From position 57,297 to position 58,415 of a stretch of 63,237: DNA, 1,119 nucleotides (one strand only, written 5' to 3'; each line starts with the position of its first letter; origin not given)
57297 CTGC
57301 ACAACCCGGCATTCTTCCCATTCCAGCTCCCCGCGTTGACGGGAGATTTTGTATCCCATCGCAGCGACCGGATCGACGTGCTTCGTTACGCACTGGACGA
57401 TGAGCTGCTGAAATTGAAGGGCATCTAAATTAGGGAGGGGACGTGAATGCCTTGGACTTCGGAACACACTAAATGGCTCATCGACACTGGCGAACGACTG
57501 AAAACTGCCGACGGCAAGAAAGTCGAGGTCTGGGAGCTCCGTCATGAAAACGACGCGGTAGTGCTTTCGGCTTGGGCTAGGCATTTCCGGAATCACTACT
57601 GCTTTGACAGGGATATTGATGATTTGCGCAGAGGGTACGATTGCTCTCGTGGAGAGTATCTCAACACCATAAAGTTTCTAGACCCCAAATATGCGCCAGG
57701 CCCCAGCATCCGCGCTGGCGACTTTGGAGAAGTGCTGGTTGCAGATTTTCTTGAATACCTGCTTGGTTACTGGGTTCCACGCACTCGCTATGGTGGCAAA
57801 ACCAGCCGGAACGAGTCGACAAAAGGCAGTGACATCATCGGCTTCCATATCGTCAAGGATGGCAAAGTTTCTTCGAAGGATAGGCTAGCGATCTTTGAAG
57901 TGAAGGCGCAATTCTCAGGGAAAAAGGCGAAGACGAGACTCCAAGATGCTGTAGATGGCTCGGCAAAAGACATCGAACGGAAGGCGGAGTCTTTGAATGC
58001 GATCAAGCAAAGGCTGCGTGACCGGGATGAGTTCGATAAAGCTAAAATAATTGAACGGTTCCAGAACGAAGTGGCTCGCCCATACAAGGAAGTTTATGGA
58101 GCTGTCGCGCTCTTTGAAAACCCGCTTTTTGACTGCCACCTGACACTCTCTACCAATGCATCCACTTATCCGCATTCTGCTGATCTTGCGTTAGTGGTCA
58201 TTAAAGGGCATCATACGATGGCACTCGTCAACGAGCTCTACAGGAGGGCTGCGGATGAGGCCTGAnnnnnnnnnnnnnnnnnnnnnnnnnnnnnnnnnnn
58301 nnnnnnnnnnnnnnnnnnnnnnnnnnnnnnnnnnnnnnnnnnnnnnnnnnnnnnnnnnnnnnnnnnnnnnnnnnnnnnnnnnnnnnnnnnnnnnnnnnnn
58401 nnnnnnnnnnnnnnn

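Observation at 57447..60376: Four coupled genes (HamA-like nuclease, 82-aa ORF, PtuA-like ATPase, Cys-depleted PtuB-like HNH) form a Septu-derived cassette I cannot place in a described system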

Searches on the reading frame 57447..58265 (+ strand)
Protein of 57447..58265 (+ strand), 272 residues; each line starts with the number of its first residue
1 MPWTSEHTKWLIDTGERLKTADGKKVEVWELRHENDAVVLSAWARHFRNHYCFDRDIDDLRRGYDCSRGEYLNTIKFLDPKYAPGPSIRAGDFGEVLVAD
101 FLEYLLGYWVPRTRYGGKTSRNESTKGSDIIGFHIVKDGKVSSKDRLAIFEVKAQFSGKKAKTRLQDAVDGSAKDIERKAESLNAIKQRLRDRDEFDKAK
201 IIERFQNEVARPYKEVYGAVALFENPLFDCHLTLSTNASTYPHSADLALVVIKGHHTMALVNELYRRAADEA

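Call 3: search_protein_families(library=pfam, proteins=[window:57447-58265:+], max_evalue=0.1)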
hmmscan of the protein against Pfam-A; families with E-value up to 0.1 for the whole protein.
window:57447-58265:+ (272 aa): 1 family
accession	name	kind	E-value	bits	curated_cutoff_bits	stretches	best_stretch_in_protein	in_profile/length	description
PF08878.16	HamA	-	1.8e-12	48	25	1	85-229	43-185/230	HamA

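Call 4: search_protein_families(library=padloc, proteins=[window:57447-58265:+], max_evalue=0.1)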
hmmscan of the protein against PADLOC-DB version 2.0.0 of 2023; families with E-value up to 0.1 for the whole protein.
window:57447-58265:+ (272 aa): 6 families
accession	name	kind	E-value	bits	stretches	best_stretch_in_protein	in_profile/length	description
PDLC00161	HamA1|HamA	-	5.6e-110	364.9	1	1-271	1-270/271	DUF1837 domain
PDLC00160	HamA1|HamA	-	5.5e-22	76.3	1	24-271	21-262/264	DUF1837 domain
PDLC00159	HamA1|HamA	-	7e-15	53.4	1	20-271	14-254/257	DUF1837 domain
PDLC00155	HamA1|HamA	-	1.1e-06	26.4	1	18-216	27-219/276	DUF1837 domain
PDLC00168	HamA1|HamA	-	0.0024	15.4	1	76-178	94-186/312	DUF1837 domain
PDLC04529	PDC-M23A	-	0.0049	13.9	1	95-154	84-138/265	-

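Call 5: search_protein_families(library=ncbifam, proteins=[window:57447-58265:+], max_evalue=0.1)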
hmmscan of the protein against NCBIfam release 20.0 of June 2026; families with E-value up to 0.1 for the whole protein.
window:57447-58265:+ (272 aa): 1 family
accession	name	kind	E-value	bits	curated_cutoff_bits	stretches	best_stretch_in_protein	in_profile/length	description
NF007361.0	PRK09857.1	equivalog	0.06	12.8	583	1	163-220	223-280/292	recombination-promoting nuclease RpnA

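Call 15: find_homologous_proteins(query=window:57447-58265:+, max_evalue=1e-20)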
Query window:57447-58265:+ (272 aa): 1994 proteins with E <= 1e-20 among 2744 candidates; the best 120 are listed.
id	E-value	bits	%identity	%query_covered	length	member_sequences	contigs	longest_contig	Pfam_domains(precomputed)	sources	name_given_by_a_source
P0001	2.7e-149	514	85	100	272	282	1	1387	PF08878.17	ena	-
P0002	3.3e-148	511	85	100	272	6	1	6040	PF08878.17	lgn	-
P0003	1.1e-147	509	84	100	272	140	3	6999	PF08878.17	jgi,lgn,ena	-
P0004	1.2e-142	492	81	100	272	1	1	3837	PF08878.17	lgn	-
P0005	6.0e-142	490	79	100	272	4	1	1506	PF08878.17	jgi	-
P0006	9.5e-142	489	81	100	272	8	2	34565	PF08878.17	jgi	jgi:hypothetical protein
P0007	2.6e-140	485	80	100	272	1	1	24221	PF08878.17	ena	-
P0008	2.7e-140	485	81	100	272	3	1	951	PF08878.17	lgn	-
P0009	2.1e-139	482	79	100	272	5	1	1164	PF08878.17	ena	-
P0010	4.8e-139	481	80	100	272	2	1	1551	PF08878.17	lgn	-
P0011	1.1e-138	480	78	100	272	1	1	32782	PF08878.17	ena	-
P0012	2.8e-138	478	79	100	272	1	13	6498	PF08878.17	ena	-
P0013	3.5e-138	478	78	100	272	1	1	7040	PF08878.17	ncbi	-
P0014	4.0e-138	478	79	100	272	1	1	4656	PF08878.17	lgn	-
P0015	9.9e-138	476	79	100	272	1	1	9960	PF08878.17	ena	-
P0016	1.1e-137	476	79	100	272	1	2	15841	PF08878.17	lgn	-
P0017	1.5e-137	476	79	100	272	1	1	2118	PF08878.17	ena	-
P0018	4.8e-137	474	79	100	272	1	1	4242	PF08878.17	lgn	-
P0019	9.6e-137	473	100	78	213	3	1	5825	PF08878.17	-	-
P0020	1.5e-136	472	78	100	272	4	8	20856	PF08878.17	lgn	-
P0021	1.7e-136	472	77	100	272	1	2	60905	PF08878.17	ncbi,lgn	-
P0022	1.7e-136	472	79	100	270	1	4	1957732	PF08878.17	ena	-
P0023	2.9e-136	471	78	100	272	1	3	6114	PF08878.17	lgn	-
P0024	4.7e-136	471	78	100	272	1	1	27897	PF08878.17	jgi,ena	-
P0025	5.1e-136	471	79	100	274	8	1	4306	PF08878.17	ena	-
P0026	5.5e-136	471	79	100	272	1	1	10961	PF08878.17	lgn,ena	-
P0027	6.6e-136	470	77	100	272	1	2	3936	PF08878.17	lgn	-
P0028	7.9e-136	470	78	100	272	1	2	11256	PF08878.17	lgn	-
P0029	1.2e-135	469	77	100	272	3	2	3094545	PF08878.17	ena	-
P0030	2.0e-135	469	78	100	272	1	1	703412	PF08878.17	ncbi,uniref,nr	ncbi:Hachiman antiphage defense system protein HamA [Salinivibrio sp. KP-1]|uniref:Hachiman antiphag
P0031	2.2e-135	469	79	100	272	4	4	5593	PF08878.17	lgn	-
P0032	2.7e-135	468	78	100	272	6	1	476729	PF08878.17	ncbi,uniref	ncbi:Hachiman antiphage defense system protein HamA [Aeromonas veronii]|uniref:Hachiman antiphage de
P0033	3.1e-135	468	77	100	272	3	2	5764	PF08878.17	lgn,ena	-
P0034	3.4e-135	468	79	100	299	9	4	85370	PF08878.17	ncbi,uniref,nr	ncbi:Hachiman antiphage defense system protein HamA [Aeromonas salmonicida]|uniref:Hachiman antiphag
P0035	4.7e-135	468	78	100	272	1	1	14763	PF08878.17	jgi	jgi:hypothetical protein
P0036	5.3e-135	467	77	100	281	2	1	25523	PF08878.17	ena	-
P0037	5.4e-135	467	78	100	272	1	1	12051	PF08878.17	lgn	-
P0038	6.7e-135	467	76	100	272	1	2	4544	PF08878.17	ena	-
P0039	9.5e-135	467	77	100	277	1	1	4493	PF08878.17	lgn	-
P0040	1.1e-134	466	79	100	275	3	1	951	PF08878.17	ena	-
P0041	1.5e-134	466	78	100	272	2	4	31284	PF08878.17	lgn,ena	-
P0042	1.6e-134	466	77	100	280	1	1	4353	PF08878.17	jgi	-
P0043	2.9e-134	465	78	100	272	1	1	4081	PF08878.17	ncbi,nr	ncbi:MAG: DUF1837 domain-containing protein [Chlorobiales bacterium]|nr:DUF1837 domain-containing pr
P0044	3.6e-134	465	77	100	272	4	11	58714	PF08878.17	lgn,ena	-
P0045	4.4e-134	464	78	100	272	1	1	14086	PF08878.17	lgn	-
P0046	4.7e-134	464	78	100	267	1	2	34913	PF08878.17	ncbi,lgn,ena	-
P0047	4.8e-134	464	77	100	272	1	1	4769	PF08878.17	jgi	-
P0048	4.9e-134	464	76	100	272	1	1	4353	PF08878.17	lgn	-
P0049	6.8e-134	464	78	100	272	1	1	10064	PF08878.17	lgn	-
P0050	6.9e-134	464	75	100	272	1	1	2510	PF08878.17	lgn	-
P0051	1.1e-133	463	76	100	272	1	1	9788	PF08878.17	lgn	-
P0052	1.9e-133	462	77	100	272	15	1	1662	PF08878.17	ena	-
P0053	2.2e-133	462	76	100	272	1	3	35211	PF08878.17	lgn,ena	-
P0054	2.4e-133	462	78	100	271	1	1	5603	PF08878.17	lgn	-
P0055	2.7e-133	462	75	100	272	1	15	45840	PF08878.17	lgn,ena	-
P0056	3.7e-133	461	77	100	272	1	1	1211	PF08878.17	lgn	-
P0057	5.1e-133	461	78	100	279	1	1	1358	PF08878.17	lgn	-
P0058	5.6e-133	461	76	100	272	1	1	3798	PF08878.17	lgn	-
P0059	1.1e-132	460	77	100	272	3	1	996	PF08878.17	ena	-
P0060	5.3e-132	458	77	100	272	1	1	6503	PF08878.17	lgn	-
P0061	6.1e-132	457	75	99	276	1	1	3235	PF08878.17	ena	-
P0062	7.0e-132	457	76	100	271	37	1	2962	PF08878.17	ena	-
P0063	1.0e-131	457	75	100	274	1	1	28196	PF08878.17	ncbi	-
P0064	1.6e-131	456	76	100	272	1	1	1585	PF08878.17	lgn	-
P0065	1.9e-131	456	76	100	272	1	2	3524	PF08878.17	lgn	-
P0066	3.8e-131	455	76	100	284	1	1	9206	PF08878.17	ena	-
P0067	5.5e-131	454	74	100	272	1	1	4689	PF08878.17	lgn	-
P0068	7.4e-131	454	75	100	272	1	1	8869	PF08878.17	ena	-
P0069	8.4e-131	454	75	100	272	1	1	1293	PF08878.17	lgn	-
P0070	9.1e-131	453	74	99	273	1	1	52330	PF08878.17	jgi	jgi:hypothetical protein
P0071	9.9e-131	453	74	100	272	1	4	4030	PF08878.17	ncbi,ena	-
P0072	1.6e-130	453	75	100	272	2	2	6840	PF08878.17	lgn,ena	-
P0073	4.1e-130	451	74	100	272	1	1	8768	PF08878.17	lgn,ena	-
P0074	1.6e-129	449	77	99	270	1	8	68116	PF08878.17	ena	-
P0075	1.7e-129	449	75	100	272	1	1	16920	PF08878.17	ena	-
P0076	1.9e-129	449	75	100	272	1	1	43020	PF08878.17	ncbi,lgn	-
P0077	1.9e-129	449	75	100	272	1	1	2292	PF08878.17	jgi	jgi:hypothetical protein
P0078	2.8e-129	449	73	100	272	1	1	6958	PF08878.17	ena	-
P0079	4.7e-129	448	76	100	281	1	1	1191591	PF08878.17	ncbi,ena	-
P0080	1.5e-128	446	74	100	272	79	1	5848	PF08878.17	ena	-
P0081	3.3e-128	445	74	100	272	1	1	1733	PF08878.17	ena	-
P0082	3.4e-128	445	75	100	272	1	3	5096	PF08878.17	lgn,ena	-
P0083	5.6e-128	444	74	100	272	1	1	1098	PF08878.17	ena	-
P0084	1.1e-127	443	76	98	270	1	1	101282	PF08878.17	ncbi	ncbi:MAG: Hachiman antiphage defense system protein HamA [Thermodesulfobacteriota bacterium]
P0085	1.2e-127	443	74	99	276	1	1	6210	PF08878.17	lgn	-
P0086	2.3e-127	442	74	100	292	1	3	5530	PF08878.17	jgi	jgi:hypothetical protein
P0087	4.0e-127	442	74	100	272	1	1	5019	PF08878.17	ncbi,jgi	jgi:hypothetical protein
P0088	1.0e-126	440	74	100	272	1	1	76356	PF08878.17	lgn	-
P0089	1.4e-125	436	74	100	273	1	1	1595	PF08878.17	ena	-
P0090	2.4e-125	436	74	100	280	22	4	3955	PF08878.17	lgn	-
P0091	2.5e-125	436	71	100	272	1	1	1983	PF08878.17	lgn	-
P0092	3.4e-125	435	72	100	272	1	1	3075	PF08878.17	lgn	-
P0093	3.6e-125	435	71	100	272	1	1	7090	PF08878.17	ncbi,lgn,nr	ncbi:MAG: DUF1837 domain-containing protein [Tissierellales bacterium]|nr:DUF1837 domain-containing 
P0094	5.5e-125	435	72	100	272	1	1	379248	PF08878.17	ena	-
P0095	1.4e-124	433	72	100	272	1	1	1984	PF08878.17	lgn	-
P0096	2.1e-124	433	71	100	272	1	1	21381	PF08878.17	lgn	-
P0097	5.5e-124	431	71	100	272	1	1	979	PF08878.17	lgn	-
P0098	1.6e-123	430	70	100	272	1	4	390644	PF08878.17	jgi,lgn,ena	-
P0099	1.6e-123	430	73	100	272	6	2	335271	PF08878.17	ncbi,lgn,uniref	ncbi:Hachiman antiphage defense system protein HamA [Marinobacter nauticus]|uniref:Hachiman antiphag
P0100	2.8e-123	429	72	100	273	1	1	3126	PF08878.17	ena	-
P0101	6.8e-123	428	71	99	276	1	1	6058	PF08878.17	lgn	-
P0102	8.6e-123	427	71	100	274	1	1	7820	PF08878.17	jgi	jgi:hypothetical protein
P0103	1.0e-122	427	71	100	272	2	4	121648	PF08878.17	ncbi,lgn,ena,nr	ncbi:hypothetical protein BMS3Bbin14_02244 [bacterium BMS3Bbin14]|nr:hypothetical protein BMS3Bbin14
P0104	1.8e-122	426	78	93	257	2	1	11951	PF08878.17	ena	-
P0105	2.0e-122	426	72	100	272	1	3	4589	PF08878.17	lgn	-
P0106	1.0e-121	424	70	100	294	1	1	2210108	PF08878.17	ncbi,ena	-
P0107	1.7e-121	423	72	100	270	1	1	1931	PF08878.17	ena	-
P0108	1.7e-121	423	72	100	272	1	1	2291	PF08878.17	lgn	-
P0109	2.4e-121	423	70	100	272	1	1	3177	PF08878.17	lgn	-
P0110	3.9e-121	422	73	100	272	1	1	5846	PF08878.17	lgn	-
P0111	4.4e-121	422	69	100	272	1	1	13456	PF08878.17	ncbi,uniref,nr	ncbi:Hachiman antiphage defense system protein HamA [Legionella tunisiensis]|uniref:Hachiman antipha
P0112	5.6e-121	421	71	100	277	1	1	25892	PF08878.17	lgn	-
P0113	8.8e-121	421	69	100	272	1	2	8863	PF08878.17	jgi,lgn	jgi:hypothetical protein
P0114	6.5e-120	418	71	100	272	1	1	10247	PF08878.17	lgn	-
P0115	1.4e-119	417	69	100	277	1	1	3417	PF08878.17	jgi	jgi:hypothetical protein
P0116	2.1e-119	416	69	100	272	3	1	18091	PF08878.17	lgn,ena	-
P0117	6.8e-119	415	68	100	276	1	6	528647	PF08878.17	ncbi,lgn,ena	-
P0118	2.2e-118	413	69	100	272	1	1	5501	PF08878.17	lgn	-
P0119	4.4e-118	412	69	100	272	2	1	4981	PF08878.17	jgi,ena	-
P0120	6.8e-118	411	67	100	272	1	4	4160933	PF08878.17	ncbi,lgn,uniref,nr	ncbi:hypothetical protein Lsai_2412 [Legionella sainthelensi]|uniref:Anti-bacteriophage protein A/Ha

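Call 16: find_encoding_contigs(protein=P0006, flank=8000, max_places=3)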
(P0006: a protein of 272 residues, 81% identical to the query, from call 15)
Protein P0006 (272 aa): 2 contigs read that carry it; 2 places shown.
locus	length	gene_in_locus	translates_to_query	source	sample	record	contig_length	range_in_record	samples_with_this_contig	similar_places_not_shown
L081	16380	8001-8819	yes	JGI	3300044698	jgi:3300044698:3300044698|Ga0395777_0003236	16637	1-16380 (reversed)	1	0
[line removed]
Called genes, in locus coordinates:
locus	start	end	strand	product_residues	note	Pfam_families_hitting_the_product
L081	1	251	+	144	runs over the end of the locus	-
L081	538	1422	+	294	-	-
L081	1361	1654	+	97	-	PF14213:DUF4325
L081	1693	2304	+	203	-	PF10543:ORF6N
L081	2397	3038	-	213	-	-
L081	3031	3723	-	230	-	PF13560:HTH_31, PF01381:HTH_3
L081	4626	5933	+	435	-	PF02310:B12-binding, PF04055:Radical_SAM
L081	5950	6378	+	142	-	PF00293:NUDIX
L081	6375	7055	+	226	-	PF00702:Hydrolase, PF13419:HAD_2, PF13242:Hydrolase_like (weak)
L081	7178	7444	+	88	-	-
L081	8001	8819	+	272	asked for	PF08878:HamA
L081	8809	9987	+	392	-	PF04851:ResIII (weak), PF00270:DEAD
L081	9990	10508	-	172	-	PF00665:rve, PF13683:rve_3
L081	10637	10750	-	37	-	-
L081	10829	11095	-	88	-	PF01527:HTH_Tnp_1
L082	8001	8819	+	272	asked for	PF08878:HamA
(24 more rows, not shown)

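Call 17: find_encoding_contigs(protein=P0003, flank=8000, max_places=3)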
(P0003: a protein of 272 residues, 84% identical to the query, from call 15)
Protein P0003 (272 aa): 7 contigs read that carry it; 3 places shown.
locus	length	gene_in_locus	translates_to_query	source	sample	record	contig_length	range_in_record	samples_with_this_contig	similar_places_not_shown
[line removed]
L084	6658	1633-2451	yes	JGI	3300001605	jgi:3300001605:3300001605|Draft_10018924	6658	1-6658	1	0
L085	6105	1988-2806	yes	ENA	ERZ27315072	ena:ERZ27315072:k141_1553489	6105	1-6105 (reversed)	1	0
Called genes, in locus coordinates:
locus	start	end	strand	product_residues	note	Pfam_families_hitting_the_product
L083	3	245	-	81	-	?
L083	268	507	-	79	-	PF11660:DUF3262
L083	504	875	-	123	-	PF09686:Plasmid_RAQPRD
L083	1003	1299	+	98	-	PF12728:HTH_17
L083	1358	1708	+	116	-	PF00176:SNF2-rel_dom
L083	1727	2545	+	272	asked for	PF08878:HamA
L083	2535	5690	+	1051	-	PF04851:ResIII (weak), PF00270:DEAD, PF00271:Helicase_C (weak)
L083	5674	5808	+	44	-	-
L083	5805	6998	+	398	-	?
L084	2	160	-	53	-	?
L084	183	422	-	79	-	PF11660:DUF3262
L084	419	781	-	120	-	-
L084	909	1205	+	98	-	-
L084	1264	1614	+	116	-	-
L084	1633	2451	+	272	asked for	PF08878:HamA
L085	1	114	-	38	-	?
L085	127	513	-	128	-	PF11190:DUF2976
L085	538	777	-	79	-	PF11660:DUF3262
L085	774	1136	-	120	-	PF09686:Plasmid_RAQPRD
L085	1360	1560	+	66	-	PF12728:HTH_17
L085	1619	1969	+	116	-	PF00176:SNF2-rel_dom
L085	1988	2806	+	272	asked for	PF08878:HamA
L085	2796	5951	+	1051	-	PF04851:ResIII (weak), PF00270:DEAD, PF00271:Helicase_C (weak)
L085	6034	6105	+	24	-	?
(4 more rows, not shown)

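Call 18: find_encoding_contigs(protein=P0019, flank=8000, max_places=4)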
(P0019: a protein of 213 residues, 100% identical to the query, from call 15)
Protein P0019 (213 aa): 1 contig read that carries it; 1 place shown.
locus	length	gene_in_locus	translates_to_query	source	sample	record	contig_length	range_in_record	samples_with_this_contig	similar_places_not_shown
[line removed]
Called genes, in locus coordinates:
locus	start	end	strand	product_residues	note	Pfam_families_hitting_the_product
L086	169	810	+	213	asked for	PF08878:HamA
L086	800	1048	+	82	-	-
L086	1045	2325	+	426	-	PF02463:SMC_N (faint), PF13476:AAA_23 (weak), PF13304:AAA_21, PF13175:AAA_15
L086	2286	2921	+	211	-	-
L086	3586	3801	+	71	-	-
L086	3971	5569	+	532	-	PF00009:GTP_EFTU, PF01926:MMR_HSR1 (faint), PF22042:EF-G_D2, PF03144:GTP_EFTU_D2, PF16658:RF3_C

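Call 22: search_protein_families(library=padloc, proteins=[L083:2535-5690:+], max_evalue=0.00001)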
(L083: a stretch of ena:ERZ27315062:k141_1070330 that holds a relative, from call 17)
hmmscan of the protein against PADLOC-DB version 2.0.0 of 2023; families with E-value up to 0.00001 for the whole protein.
L083:2535-5690:+ (1051 aa): 33 families (the best 25 are shown)
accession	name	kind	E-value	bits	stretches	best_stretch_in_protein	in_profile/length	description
PDLC00188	HamB1|HamB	-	0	1404.8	1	1-1049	1-1036/1037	DEAD-box helicase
PDLC00183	HamB1|HamB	-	8.5e-188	623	1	1-488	2-491/509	DEAD-box helicase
PDLC00178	HamB1|HamB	-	1.2e-184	613.5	1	4-843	4-823/830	DEAD-box helicase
PDLC00175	HamB1|HamB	-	1.1e-155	517.6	1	66-1048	57-999/1000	DEAD-box helicase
PDLC00189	HamB1|HamB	-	3.4e-142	471.4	1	1-323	1-322/322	DEAD-box helicase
PDLC00194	HamB1|HamB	-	6.1e-98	326.9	2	43-668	40-653/995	DEAD-box helicase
PDLC00192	HamB1|HamB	-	2.2e-83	278.5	1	204-1037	226-1007/1104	DEAD-box helicase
PDLC00174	HamB1|HamB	-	1.6e-63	213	1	222-1042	281-1061/1163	DEAD-box helicase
PDLC00186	HamB1|HamB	-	5.2e-45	151.7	2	550-668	416-535/864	DEAD-box helicase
PDLC03960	SngC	-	1e-44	151.4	1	218-688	23-395/720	-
PDLC04531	PDC-M23B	-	3.2e-43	146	1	238-665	290-711/1060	-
PDLC00200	HamB2|HamB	-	1.2e-42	143.9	2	577-676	442-542/865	DEAD-box helicase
PDLC00187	HamB1|HamB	-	2.6e-41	139.8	2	578-668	430-521/851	DEAD-box helicase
PDLC00185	HamB1|HamB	-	2.5e-31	106.3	2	581-688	441-545/871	DEAD-box helicase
PDLC00190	HamB1|HamB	-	2.9e-31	106.7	2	581-665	431-515/866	DEAD-box helicase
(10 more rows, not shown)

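Call 26: find_related_loci(query=window:57447-58265:+, collection=metagenome_contigs, flank=6000)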
Query window:57447-58265:+ (272 aa) in metagenome_contigs; peptide patterns used: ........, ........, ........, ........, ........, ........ (x = any residue, [..] = any of these).
200 stretches matched a pattern; 143 encode a relative of the query (tblastn E <= 1e-3); the best 80 are kept; 80 distinct loci.
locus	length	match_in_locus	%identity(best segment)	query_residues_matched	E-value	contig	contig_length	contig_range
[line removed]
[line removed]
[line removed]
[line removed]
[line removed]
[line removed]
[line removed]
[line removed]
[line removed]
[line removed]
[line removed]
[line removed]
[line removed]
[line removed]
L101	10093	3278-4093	84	1-272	2e-153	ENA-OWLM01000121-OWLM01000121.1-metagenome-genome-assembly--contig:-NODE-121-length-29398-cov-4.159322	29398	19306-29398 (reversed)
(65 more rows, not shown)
